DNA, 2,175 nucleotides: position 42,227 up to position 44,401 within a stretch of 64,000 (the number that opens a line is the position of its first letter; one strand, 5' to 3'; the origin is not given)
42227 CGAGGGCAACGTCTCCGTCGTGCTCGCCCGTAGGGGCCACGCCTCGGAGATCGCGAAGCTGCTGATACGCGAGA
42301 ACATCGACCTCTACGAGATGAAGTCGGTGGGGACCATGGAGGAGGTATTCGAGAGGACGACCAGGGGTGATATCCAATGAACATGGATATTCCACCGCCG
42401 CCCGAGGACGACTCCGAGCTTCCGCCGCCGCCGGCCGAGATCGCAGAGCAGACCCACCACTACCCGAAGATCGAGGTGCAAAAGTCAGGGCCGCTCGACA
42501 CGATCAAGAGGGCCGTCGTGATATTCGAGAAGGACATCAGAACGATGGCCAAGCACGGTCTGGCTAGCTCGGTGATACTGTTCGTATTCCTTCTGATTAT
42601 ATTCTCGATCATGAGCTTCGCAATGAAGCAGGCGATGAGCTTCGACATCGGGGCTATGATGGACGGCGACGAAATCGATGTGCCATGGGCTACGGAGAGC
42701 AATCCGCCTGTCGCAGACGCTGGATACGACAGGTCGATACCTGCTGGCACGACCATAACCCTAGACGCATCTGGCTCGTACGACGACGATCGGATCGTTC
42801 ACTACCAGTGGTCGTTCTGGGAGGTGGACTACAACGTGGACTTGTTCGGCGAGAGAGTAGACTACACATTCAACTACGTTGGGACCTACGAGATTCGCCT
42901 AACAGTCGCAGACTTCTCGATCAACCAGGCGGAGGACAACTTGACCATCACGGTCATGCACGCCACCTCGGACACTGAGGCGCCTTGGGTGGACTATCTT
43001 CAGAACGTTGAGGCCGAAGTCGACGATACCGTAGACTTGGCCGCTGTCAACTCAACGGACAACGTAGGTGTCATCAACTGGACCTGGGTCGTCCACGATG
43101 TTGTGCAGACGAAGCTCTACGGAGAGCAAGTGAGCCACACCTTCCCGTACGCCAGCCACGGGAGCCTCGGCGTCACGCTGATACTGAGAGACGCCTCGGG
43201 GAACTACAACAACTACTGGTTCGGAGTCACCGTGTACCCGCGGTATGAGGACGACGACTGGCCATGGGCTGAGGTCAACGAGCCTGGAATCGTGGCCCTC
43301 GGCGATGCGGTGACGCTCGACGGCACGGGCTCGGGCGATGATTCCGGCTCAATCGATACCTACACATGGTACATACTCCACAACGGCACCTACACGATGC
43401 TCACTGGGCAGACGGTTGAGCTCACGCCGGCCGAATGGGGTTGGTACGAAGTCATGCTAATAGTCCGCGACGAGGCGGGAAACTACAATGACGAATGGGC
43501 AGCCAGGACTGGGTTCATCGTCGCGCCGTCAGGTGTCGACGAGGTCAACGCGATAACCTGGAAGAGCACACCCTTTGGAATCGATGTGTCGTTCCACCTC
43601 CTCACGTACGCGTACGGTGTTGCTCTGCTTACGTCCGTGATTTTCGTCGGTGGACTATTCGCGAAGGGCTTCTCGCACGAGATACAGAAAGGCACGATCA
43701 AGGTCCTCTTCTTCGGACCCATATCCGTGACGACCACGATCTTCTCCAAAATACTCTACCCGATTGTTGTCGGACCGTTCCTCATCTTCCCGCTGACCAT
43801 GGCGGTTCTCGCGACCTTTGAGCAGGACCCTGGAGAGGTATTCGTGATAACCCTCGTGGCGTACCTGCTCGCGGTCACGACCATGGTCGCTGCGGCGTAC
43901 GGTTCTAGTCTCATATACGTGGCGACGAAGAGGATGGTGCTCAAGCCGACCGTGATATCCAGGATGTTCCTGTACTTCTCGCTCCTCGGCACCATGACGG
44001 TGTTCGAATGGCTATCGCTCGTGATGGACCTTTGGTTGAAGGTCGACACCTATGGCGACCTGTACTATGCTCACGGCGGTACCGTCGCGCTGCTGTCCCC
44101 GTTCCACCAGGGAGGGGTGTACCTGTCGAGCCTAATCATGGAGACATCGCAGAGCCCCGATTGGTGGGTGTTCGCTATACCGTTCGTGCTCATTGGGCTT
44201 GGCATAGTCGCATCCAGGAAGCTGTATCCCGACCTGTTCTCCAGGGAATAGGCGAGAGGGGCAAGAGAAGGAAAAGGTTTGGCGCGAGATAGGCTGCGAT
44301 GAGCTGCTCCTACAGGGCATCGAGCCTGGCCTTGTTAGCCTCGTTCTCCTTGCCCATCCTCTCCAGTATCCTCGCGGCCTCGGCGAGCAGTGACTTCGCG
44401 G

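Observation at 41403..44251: ABC-2 exporter whose permease displays three extracellular PKD-like repeats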

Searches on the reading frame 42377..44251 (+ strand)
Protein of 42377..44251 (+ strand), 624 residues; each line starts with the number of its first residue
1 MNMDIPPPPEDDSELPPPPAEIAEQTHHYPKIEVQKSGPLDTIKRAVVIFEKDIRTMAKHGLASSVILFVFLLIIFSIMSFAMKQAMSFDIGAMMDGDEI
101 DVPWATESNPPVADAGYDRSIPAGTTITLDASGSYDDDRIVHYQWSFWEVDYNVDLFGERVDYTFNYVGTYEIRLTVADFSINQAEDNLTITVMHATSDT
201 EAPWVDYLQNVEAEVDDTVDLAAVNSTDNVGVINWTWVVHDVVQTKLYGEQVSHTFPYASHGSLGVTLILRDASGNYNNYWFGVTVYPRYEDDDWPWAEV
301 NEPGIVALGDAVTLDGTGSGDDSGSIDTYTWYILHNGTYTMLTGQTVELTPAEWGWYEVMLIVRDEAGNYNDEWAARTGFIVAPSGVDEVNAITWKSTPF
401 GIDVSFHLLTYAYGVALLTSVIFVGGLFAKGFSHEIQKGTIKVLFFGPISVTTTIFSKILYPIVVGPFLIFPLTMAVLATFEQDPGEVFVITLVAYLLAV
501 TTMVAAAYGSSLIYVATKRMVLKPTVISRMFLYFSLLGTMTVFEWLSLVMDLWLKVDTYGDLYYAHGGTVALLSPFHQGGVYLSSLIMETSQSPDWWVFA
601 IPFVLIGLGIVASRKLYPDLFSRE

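Call 3: search_protein_families(library=pfam, proteins=[window:42377-44251:+], max_evalue=1)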
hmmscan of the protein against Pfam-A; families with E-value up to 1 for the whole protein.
window:42377-44251:+ (624 aa): 5 families
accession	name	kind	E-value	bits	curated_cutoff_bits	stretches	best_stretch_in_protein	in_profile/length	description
PF18911.6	PKD_4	-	5.4e-25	87.7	27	3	109-193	2-85/85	PKD domain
PF22352.2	K319L-like_PKD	-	1.1e-16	61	27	2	115-193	1-84/84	K319L-like, PKD domain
PF00801.26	PKD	-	3.2e-15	56.3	23.5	2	119-192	9-79/80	PKD domain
PF02010.21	REJ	-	0.49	9.4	25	0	115-148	90-129/452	REJ domain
PF23676.1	YnaM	-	0.52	10.5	27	1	65-83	3-21/37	Protein YnaM-like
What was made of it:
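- Checked: The whole protein scores E 5.4e-25 (call 3).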

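Call 4: search_protein_families(library=ncbifam, proteins=[window:42377-44251:+], max_evalue=1)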
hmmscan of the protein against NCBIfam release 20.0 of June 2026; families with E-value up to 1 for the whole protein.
window:42377-44251:+ (624 aa): 2 families
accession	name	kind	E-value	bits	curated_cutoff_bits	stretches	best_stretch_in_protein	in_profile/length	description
NF038112.1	myxo_dep_M36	subfamily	5e-11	40.5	1500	1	98-346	1276-1524/1604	myxosortase-dependent M36 family metallopeptidase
NF033932.1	LapB_rpt_80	domain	0.28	11.5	45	0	169-203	1-32/83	LapB repeat-containing protein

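Call 5: find_homologous_proteins(query=window:42377-44251:+, max_evalue=0.001)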
Query window:42377-44251:+ (624 aa): 202 proteins with E <= 0.001 among 8000 candidates; the best 120 are listed.
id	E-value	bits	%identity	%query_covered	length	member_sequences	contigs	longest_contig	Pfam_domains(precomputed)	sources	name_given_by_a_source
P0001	0.0e+0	1424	100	100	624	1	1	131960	PF22352.3,PF00801.27,PF18911.7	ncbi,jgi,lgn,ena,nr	ncbi:MAG: PKD domain-containing protein [Thermoplasmata archaeon]|nr:PKD domain-containing protein [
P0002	0.0e+0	1223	85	100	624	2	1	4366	PF22352.3,PF00801.27,PF18911.7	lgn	-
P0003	0.0e+0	1169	81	100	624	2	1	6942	PF22352.3,PF00801.27,PF18911.7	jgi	jgi:hypothetical protein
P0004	0.0e+0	1166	80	100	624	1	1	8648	PF22352.3,PF00801.27,PF18911.7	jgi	jgi:hypothetical protein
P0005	0.0e+0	1150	80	100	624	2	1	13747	PF22352.3,PF00801.27,PF18911.7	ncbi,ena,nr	ncbi:TPA: PKD domain-containing protein [Thermoplasmata archaeon]|nr:PKD domain-containing protein [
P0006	0.0e+0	1125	78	100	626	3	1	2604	PF22352.3,PF00801.27,PF18911.7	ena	-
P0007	0.0e+0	1116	76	100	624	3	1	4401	PF22352.3,PF00801.27,PF18911.7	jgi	-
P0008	0.0e+0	1096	82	93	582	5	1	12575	PF22352.3,PF00801.27,PF18911.7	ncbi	ncbi:MAG: PKD domain-containing protein, partial [Thermoplasmata archaeon]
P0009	0.0e+0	1017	72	100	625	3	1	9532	PF22352.3,PF00801.27,PF18911.7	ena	-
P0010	4.7e-298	1008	71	100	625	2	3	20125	PF22352.3,PF00801.27,PF18911.7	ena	-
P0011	1.6e-293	993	70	98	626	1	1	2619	PF22352.3,PF00801.27,PF18911.7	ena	-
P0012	7.5e-292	988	69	100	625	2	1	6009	PF22352.3,PF00801.27,PF18911.7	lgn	-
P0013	2.1e-288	976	68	100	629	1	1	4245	PF22352.3,PF00801.27,PF18911.7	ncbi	-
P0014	3.5e-285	966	70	100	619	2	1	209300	PF22352.3,PF00801.27,PF18911.7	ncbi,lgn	-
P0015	4.3e-282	955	68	100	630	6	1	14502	PF22352.3,PF00801.27,PF18911.7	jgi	jgi:hypothetical protein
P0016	1.3e-279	947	68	100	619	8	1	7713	PF22352.3,PF00801.27,PF18911.7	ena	-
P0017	1.7e-278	944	68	100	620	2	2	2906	PF22352.3,PF00801.27,PF18911.7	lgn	-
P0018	6.9e-278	942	69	100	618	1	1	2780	PF22352.3,PF00801.27,PF18911.7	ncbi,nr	ncbi:MAG: PKD domain-containing protein [Thermoplasmata archaeon]|nr:PKD domain-containing protein [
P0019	8.3e-277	938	67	100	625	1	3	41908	PF22352.3,PF00801.27,PF18911.7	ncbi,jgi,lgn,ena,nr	ncbi:MAG TPA: PKD domain-containing protein [Thermoplasmata archaeon]|nr:PKD domain-containing prote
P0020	2.0e-268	910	67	100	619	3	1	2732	PF22352.3,PF00801.27,PF18911.7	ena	-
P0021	1.9e-265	900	66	97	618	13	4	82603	PF22352.3,PF00801.27,PF18911.7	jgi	-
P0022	9.1e-258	875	64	100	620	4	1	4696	PF22352.3,PF00801.27,PF18911.7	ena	-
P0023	3.0e-255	867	63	99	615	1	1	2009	PF22352.3,PF00801.27,PF18911.7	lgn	-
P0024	9.3e-215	733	56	99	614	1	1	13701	PF22352.3,PF00801.27,PF18911.7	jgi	jgi:hypothetical protein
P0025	1.3e-211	723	54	97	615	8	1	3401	PF22352.3,PF00801.27,PF18911.7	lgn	-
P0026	5.6e-209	714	55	96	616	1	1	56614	PF22352.3,PF00801.27,PF18911.7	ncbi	-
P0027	1.1e-207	710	54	97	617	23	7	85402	PF22352.3,PF00801.27,PF18911.7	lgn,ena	-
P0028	1.9e-207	709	54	97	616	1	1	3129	PF22352.3,PF00801.27,PF18911.7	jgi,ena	-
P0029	4.3e-207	708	54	99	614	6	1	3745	PF22352.3,PF00801.27,PF17963.8,PF18911.7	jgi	-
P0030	8.9e-207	707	53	97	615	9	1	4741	PF22352.3,PF00801.27,PF18911.7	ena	-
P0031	1.5e-206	706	53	97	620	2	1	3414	PF22352.3,PF00801.27,PF18911.7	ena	-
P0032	1.6e-206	706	54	99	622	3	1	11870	PF22352.3,PF00801.27,PF18911.7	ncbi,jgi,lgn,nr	ncbi:MAG: PKD domain-containing protein [Thermoplasmata archaeon]|jgi:plastocyanin|nr:PKD domain-con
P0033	2.1e-206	705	53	97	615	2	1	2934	PF22352.3,PF00801.27,PF18911.7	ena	-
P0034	1.0e-205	703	54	99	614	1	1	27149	PF22352.3,PF00801.27,PF12679.14,PF18911.7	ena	-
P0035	3.9e-204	698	53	97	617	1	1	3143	PF22352.3,PF00801.27,PF18911.7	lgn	-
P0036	2.0e-203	696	53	96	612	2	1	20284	PF22352.3,PF00801.27,PF18911.7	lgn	-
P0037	2.8e-202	692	55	99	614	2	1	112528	PF22352.3,PF00801.27,PF18911.7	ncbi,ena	-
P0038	1.6e-197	676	53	98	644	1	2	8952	PF22352.3,PF00801.27,PF18911.7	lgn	-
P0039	1.8e-196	673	53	98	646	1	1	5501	PF22352.3,PF00801.27,PF18911.7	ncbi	-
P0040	1.1e-195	670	53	100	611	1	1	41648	PF22352.3,PF00801.27,PF18911.7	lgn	-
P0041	1.6e-195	669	53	98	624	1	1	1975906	PF22352.3,PF00801.27,PF18911.7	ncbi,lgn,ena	-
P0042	5.3e-193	661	52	97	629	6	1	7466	PF22352.3,PF00801.27,PF18911.7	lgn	-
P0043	5.4e-193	661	52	98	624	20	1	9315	PF22352.3,PF00801.27,PF18911.7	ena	-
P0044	1.4e-192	660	52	99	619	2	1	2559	PF22352.3,PF00801.27,PF18911.7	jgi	jgi:hypothetical protein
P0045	2.9e-192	659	52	98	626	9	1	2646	PF22352.3,PF00801.27,PF18911.7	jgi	jgi:hypothetical protein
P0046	4.1e-192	658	54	97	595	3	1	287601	PF22352.3,PF00801.27,PF18911.7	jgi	-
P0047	9.7e-192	657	51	100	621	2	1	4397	PF22352.3,PF00801.27,PF18911.7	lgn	-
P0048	7.9e-191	654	52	99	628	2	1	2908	PF22352.3,PF00801.27,PF18911.7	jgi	-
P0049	1.6e-190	653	52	99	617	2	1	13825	PF22352.3,PF00801.27,PF18911.7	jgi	jgi:hypothetical protein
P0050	5.4e-190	651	52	99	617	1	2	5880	PF22352.3,PF00801.27,PF18911.7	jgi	jgi:hypothetical protein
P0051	6.7e-190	651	52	98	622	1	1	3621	PF22352.3,PF00801.27,PF18911.7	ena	-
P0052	1.9e-189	649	51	98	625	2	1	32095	PF22352.3,PF00801.27,PF18911.7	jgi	jgi:hypothetical protein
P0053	4.1e-189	648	52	99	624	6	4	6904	PF22352.3,PF00801.27,PF18911.7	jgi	jgi:hypothetical protein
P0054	5.7e-189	648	52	99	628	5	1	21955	PF22352.3,PF00801.27,PF18911.7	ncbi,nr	ncbi:MAG: PKD domain-containing protein [Candidatus Thermoplasmatota archaeon]|nr:PKD domain-contain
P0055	7.3e-189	647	51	100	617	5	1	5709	PF22352.3,PF00801.27,PF18911.7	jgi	jgi:hypothetical protein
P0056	1.2e-188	647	52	99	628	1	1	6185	PF22352.3,PF00801.27,PF18911.7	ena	-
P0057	1.8e-188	646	52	96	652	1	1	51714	PF22352.3,PF00801.27,PF18911.7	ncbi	-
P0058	3.7e-188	645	51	100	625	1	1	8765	PF22352.3,PF00801.27,PF18911.7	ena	-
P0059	4.9e-188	645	52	99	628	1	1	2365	PF22352.3,PF00801.27,PF18911.7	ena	-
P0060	7.0e-188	644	51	99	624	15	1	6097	PF22352.3,PF00801.27,PF18911.7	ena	-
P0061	8.6e-188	644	52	97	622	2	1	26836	PF22352.3,PF00801.27,PF18911.7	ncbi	-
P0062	1.2e-187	644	52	98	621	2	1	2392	PF22352.3,PF00801.27,PF18911.7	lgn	-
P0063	1.2e-187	643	50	98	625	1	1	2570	PF22352.3,PF00801.27,PF18911.7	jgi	jgi:hypothetical protein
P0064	3.9e-187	642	50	99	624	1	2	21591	PF22352.3,PF00801.27,PF18911.7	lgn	-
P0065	1.3e-186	640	52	99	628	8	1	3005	PF22352.3,PF00801.27,PF18911.7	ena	-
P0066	2.6e-186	639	51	99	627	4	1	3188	PF22352.3,PF00801.27,PF18911.7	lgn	-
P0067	2.9e-186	639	50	100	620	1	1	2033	PF22352.3,PF00801.27,PF18911.7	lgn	-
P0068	3.3e-186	639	52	99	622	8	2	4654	PF22352.3,PF00801.27,PF18911.7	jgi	-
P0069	4.5e-186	638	51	99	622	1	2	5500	PF22352.3,PF00801.27,PF18911.7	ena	-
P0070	5.5e-186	638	51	99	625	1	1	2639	PF22352.3,PF00801.27,PF18911.7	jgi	jgi:hypothetical protein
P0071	5.8e-186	638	52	97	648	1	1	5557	PF22352.3,PF00801.27,PF18911.7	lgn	-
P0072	1.9e-185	636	51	99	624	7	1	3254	PF22352.3,PF00801.27,PF18911.7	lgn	-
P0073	3.4e-185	635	49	98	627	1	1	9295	PF22352.3,PF00801.27,PF18911.7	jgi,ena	-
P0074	3.9e-185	635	52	99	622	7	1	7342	PF22352.3,PF00801.27,PF18911.7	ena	-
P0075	4.0e-185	635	52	99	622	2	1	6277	PF22352.3,PF00801.27,PF18911.7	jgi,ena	-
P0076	8.9e-185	634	50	99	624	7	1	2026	PF22352.3,PF00801.27,PF18911.7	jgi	-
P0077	2.2e-184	633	50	98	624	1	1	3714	PF22352.3,PF00801.27,PF18911.7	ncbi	-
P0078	2.4e-184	633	51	99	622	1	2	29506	PF22352.3,PF00801.27,PF18911.7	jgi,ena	jgi:hypothetical protein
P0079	5.4e-184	631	51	98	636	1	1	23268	PF22352.3,PF00801.27,PF18911.7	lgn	-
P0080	1.2e-183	630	50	97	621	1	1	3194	PF22352.3,PF00801.27,PF18911.7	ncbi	-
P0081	3.3e-183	629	52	99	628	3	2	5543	PF22352.3,PF00801.27,PF18911.7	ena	-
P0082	3.7e-183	629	52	99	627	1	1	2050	PF22352.3,PF00801.27,PF18911.7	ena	-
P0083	6.7e-183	628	50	99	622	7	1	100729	PF22352.3,PF00801.27,PF18911.7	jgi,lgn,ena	-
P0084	9.2e-183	627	50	99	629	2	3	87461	PF22352.3,PF00801.27,PF18911.7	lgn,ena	-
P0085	2.2e-182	626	50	100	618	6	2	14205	PF22352.3,PF00801.27,PF18911.7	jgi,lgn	jgi:hypothetical protein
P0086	3.3e-182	626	49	99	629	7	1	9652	PF22352.3,PF00801.27,PF18911.7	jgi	jgi:hypothetical protein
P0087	5.8e-182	625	51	97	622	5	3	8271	PF22352.3,PF00801.27,PF18911.7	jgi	jgi:chitodextrinase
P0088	7.4e-182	624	50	99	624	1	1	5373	PF22352.3,PF00801.27,PF18911.7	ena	-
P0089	1.6e-181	623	48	96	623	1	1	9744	PF22352.3,PF00801.27,PF18911.7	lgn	-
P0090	2.2e-181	623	51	100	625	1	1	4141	PF22352.3,PF00801.27,PF18911.7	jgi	jgi:hypothetical protein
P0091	2.9e-181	622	50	99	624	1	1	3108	PF22352.3,PF00801.27,PF18911.7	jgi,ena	-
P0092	1.4e-180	620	49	97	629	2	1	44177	PF22352.3,PF00801.27,PF12679.14,PF18911.7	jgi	-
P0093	1.6e-180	620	50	98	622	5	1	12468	PF22352.3,PF00801.27,PF18911.7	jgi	jgi:hypothetical protein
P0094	5.1e-180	618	50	100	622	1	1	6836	PF22352.3,PF00801.27,PF18911.7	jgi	jgi:PKD repeat protein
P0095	1.0e-179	617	49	97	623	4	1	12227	PF22352.3,PF00801.27,PF18911.7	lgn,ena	-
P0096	3.9e-178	612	50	97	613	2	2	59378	PF22352.3,PF00801.27,PF18911.7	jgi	-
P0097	6.4e-177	608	48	100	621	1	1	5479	PF22352.3,PF00801.27,PF18911.7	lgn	-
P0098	2.1e-176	606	49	97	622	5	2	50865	PF22352.3,PF00801.27,PF18911.7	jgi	jgi:chitodextrinase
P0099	2.8e-176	606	50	99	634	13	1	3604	PF22352.3,PF00801.27,PF18911.7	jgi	-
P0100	3.9e-175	602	50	96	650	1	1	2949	PF22352.3,PF00801.27,PF18911.7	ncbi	-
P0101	4.1e-175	602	51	99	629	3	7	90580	PF22352.3,PF00801.27,PF18911.7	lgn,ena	-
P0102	4.0e-173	596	48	99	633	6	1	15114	PF22352.3,PF00801.27,PF18911.7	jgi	jgi:hypothetical protein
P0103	3.4e-168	579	52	93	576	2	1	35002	PF22352.3,PF00801.27,PF18911.7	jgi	jgi:hypothetical protein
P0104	7.6e-168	578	47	97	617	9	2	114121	PF22352.3,PF00801.27,PF18911.7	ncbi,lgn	ncbi:MAG: PKD domain-containing protein [Thermoplasmata archaeon]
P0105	3.6e-167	576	47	98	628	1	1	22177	PF22352.3,PF00801.27,PF18911.7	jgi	jgi:hypothetical protein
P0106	4.3e-167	576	53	89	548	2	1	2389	PF22352.3,PF00801.27,PF18911.7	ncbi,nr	ncbi:MAG: PKD domain-containing protein, partial [Thermoplasmata archaeon]|nr:PKD domain-containing 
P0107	1.4e-165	571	46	97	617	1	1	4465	PF22352.3,PF00801.27,PF18911.7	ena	-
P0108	2.2e-165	570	48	97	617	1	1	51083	PF22352.3,PF00801.27,PF18911.7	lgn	-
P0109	2.2e-165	570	47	98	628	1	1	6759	PF22352.3,PF00801.27,PF18911.7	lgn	-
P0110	5.1e-165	569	47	98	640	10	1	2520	PF22352.3,PF00801.27,PF07686.24,PF18911.7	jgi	-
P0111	1.2e-162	561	46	98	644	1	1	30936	PF22352.3,PF00801.27,PF18911.7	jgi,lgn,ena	-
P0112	1.9e-159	550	44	99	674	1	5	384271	PF22352.3,PF00801.27,PF18911.7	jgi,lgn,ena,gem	-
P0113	5.7e-159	549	53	84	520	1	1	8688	PF22352.3,PF00801.27,PF18911.7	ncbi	ncbi:MAG: PKD domain-containing protein, partial [Thermoplasmata archaeon]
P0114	4.0e-158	546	51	90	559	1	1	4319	PF22352.3,PF00801.27,PF18911.7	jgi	jgi:hypothetical protein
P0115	1.2e-157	544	44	99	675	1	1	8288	PF22352.3,PF00801.27,PF18911.7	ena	-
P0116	4.9e-157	542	45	98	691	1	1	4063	PF22352.3,PF00801.27,PF18911.7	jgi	jgi:PKD domain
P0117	6.2e-157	542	44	99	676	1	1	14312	PF22352.3,PF00801.27,PF18911.7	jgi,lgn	jgi:ABC-type Na+ efflux pump permease subunit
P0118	1.1e-155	538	44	98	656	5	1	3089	PF22352.3,PF00801.27,PF18911.7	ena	-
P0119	1.5e-154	534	44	98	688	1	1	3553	PF22352.3,PF00801.27,PF18911.7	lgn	-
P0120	2.4e-153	530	44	98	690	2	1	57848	PF22352.3,PF00801.27,PF18911.7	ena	-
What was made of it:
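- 42377..44251 (+): Permease, 624 aa. An identical protein in public data is named 'PKD domain-containing protein [Thermoplasmata archaeon]' (call 5).
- On NatB Na+ efflux permease: One automated JGI label on one homologue (call 5).
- Closest known: Bacterial ABC-2 permeases with a large first outer loop. Same: One homologue carries the NatB COG label (call 5).
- JGI names P0117 'ABC-type Na+ efflux pump permease subunit' (call 5). Others are labelled chitodextrinase, plastocyanin or hypothetical protein (call 5). More than 200 full-length homologues at 44-85% identity come from independent assemblies and sources (call 5).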

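Call 10: find_encoding_contigs(protein=P0001, flank=10000, max_places=3)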
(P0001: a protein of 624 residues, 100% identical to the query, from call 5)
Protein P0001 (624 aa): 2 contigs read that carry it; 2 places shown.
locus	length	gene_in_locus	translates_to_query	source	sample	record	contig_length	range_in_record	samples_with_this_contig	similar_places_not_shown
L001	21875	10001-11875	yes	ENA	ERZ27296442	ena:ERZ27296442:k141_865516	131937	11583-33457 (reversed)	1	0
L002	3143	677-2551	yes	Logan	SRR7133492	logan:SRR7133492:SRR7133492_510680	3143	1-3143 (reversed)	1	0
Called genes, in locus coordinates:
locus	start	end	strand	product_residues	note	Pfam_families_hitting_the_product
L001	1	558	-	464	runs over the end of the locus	PF05369:MtmB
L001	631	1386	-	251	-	PF19420:DDAH_eukar, PF02274:ADI (faint)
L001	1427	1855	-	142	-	-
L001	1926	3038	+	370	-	-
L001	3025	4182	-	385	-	PF03435:Sacchrp_dh_NADP, PF16653:Sacchrp_dh_C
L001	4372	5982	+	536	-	PF00753:Lactamase_B, PF12706:Lactamase_B_2 (weak)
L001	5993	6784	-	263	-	PF01925:TauE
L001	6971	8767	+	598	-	PF02730:AFOR_N, PF01314:AFOR_C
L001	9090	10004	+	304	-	PF00005:ABC_tran, PF13304:AAA_21 (faint)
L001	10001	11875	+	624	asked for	PF00801:PKD (weak), PF18911:PKD_4, PF22352:K319L-like_PKD, PF18911:PKD_4 (weak), PF00801:PKD (weak)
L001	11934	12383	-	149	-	-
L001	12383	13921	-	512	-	PF00171:Aldedh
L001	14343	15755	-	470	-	PF00202:Aminotran_3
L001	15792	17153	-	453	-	PF00202:Aminotran_3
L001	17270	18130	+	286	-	PF22025:ThiI_fer, PF02926:THUMP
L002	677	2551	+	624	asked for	PF00801:PKD (weak), PF18911:PKD_4, PF22352:K319L-like_PKD, PF18911:PKD_4 (weak), PF00801:PKD (weak)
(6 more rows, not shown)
